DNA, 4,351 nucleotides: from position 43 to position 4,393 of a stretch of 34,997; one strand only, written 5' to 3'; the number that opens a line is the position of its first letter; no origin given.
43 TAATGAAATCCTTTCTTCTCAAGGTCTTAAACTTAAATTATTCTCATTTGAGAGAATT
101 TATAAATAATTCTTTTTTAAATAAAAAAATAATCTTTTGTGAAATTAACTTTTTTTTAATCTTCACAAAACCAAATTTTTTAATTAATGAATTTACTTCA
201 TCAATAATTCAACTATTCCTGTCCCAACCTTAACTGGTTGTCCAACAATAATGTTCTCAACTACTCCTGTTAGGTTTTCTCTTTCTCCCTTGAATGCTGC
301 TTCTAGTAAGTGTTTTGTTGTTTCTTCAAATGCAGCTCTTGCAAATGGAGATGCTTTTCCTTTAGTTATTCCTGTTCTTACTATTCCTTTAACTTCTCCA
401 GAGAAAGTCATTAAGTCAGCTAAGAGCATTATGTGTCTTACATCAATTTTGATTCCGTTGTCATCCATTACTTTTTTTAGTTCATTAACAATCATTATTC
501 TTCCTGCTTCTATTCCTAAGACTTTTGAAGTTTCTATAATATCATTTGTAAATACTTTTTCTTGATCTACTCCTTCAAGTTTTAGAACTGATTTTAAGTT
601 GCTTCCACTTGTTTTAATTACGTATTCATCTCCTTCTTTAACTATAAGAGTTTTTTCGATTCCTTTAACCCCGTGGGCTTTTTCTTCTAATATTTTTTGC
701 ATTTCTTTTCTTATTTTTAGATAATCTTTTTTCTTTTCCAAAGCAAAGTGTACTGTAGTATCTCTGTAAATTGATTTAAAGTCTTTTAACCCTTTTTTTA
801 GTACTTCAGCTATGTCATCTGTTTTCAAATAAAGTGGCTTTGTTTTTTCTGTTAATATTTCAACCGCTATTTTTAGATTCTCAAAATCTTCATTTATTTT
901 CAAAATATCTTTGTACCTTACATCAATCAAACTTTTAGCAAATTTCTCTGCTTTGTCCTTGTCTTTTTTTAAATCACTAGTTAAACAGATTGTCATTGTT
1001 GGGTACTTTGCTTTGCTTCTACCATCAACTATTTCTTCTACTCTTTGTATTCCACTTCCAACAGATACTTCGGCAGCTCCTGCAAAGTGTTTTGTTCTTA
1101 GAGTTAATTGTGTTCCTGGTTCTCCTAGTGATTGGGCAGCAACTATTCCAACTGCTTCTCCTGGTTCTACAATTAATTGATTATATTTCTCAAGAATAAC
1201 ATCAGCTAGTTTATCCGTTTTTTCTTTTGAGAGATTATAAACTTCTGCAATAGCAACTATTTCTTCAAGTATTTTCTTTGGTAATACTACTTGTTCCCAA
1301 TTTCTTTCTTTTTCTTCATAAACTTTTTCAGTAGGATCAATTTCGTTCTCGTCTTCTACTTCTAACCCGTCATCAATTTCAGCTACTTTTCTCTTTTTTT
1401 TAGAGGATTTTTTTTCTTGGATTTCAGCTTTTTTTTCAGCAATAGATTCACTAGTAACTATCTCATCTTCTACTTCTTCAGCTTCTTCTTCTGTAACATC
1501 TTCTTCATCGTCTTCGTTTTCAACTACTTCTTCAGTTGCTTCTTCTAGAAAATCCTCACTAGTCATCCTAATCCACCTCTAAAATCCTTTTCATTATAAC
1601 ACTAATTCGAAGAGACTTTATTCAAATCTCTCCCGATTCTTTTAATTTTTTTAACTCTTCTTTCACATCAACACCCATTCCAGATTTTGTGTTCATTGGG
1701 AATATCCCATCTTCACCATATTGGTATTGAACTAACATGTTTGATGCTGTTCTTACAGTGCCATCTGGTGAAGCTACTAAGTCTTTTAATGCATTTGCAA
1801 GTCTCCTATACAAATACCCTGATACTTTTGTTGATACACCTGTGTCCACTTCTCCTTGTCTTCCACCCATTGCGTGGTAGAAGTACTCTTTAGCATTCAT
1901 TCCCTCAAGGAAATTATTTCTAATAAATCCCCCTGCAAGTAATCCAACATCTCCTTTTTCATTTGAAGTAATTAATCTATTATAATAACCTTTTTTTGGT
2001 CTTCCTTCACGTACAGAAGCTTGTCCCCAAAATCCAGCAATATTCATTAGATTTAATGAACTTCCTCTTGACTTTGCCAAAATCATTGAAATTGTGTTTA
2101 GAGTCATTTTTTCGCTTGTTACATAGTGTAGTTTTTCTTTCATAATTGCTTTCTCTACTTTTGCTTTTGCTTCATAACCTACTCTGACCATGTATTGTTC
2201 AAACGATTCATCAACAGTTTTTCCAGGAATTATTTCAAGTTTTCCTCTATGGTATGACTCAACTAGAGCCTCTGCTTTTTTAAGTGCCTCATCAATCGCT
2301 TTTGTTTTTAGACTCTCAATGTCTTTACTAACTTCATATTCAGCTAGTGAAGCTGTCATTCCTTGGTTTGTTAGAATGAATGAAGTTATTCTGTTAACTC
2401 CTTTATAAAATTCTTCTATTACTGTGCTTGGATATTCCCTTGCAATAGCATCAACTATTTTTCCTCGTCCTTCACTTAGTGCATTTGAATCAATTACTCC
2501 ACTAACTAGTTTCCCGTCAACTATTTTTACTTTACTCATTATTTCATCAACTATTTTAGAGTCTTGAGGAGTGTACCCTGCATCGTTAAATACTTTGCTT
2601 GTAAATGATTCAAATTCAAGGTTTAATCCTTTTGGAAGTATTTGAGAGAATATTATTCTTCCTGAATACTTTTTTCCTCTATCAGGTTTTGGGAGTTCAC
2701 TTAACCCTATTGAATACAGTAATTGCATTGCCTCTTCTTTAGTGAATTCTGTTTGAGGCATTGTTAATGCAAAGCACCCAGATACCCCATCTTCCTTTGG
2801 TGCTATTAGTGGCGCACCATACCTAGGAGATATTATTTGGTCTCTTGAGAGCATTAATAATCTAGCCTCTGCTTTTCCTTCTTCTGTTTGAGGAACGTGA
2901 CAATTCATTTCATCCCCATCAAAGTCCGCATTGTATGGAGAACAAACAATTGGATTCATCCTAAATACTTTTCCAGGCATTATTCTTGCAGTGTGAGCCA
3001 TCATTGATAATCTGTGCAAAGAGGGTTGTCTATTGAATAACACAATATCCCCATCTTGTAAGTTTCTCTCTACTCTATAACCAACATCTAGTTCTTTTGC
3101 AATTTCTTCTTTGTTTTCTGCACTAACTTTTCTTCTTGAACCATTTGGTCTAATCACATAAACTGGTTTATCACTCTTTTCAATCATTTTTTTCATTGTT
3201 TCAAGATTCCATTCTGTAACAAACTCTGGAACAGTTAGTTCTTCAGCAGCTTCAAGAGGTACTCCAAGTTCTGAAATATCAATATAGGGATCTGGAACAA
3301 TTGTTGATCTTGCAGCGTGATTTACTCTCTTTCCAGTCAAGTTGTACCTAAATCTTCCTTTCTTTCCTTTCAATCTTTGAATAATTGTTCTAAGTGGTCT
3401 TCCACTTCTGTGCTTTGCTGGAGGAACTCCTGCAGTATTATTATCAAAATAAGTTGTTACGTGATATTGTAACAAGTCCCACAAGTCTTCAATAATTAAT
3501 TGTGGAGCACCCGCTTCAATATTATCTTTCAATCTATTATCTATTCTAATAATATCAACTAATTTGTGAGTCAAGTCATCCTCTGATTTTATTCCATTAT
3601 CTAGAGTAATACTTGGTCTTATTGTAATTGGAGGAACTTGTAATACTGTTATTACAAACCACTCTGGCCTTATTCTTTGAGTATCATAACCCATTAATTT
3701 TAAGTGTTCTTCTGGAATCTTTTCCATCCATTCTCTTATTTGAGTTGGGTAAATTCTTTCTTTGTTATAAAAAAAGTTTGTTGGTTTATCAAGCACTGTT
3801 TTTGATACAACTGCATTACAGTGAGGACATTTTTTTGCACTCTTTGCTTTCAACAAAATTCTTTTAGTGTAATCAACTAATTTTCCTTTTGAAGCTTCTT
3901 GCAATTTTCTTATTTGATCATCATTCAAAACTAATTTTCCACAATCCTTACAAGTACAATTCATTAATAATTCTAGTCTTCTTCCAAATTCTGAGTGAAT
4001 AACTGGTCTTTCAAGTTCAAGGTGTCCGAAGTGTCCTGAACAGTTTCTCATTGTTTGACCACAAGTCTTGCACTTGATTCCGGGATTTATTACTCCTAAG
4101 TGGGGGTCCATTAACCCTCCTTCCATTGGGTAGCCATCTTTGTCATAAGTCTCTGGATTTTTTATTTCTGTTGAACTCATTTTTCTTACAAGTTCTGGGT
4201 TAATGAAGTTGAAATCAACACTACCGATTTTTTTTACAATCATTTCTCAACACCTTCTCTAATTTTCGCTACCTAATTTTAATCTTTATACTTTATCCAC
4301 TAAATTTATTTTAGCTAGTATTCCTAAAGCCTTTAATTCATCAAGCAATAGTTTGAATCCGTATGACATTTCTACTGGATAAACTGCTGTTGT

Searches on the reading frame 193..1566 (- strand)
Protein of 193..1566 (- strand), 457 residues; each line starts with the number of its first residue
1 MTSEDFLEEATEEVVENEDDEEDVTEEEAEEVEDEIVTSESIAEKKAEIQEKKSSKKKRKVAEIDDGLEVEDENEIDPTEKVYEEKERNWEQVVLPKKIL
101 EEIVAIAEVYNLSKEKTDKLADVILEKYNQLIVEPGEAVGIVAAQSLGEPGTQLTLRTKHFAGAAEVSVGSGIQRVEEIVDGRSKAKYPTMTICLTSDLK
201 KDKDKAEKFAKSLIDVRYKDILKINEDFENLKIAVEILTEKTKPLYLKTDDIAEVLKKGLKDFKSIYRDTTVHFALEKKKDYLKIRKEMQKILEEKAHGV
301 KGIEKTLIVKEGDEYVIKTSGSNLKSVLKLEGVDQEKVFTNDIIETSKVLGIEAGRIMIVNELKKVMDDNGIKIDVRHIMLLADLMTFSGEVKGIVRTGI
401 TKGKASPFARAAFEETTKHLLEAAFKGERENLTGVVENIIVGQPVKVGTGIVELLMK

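Call 35: search_protein_families(library=pfam, proteins=[window:193-1566:-], max_evalue=0.001)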
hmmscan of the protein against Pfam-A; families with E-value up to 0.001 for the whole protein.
window:193-1566:- (457 aa): 1 family
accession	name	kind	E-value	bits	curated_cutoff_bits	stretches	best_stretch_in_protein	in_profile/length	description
PF04998.22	RNA_pol_Rpb1_5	-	4.9e-50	170.9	28.5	1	67-406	66-265/267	RNA polymerase Rpb1, domain 5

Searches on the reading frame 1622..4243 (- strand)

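Call 35: search_protein_families(library=pfam, proteins=[window:1622-4243:-], max_evalue=0.001)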
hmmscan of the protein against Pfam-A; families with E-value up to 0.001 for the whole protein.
window:1622-4243:- (873 aa): 5 families
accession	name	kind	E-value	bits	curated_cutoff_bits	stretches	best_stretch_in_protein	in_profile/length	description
PF04997.17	RNA_pol_Rpb1_1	-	3e-88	296.6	39.7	1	4-302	2-312/312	RNA polymerase Rpb1, domain 1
PF00623.25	RNA_pol_Rpb1_2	-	5.7e-62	209.3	25.3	1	304-465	1-165/166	RNA polymerase Rpb1, domain 2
PF04983.23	RNA_pol_Rpb1_3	-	6.8e-25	88.3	28.9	1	469-633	1-159/162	RNA polymerase Rpb1, domain 3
PF04998.22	RNA_pol_Rpb1_5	-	2.6e-18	66.9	28.5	1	781-852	1-72/267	RNA polymerase Rpb1, domain 5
PF05000.22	RNA_pol_Rpb1_4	-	1.2e-11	44.9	24.8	1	662-774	2-107/107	RNA polymerase Rpb1, domain 4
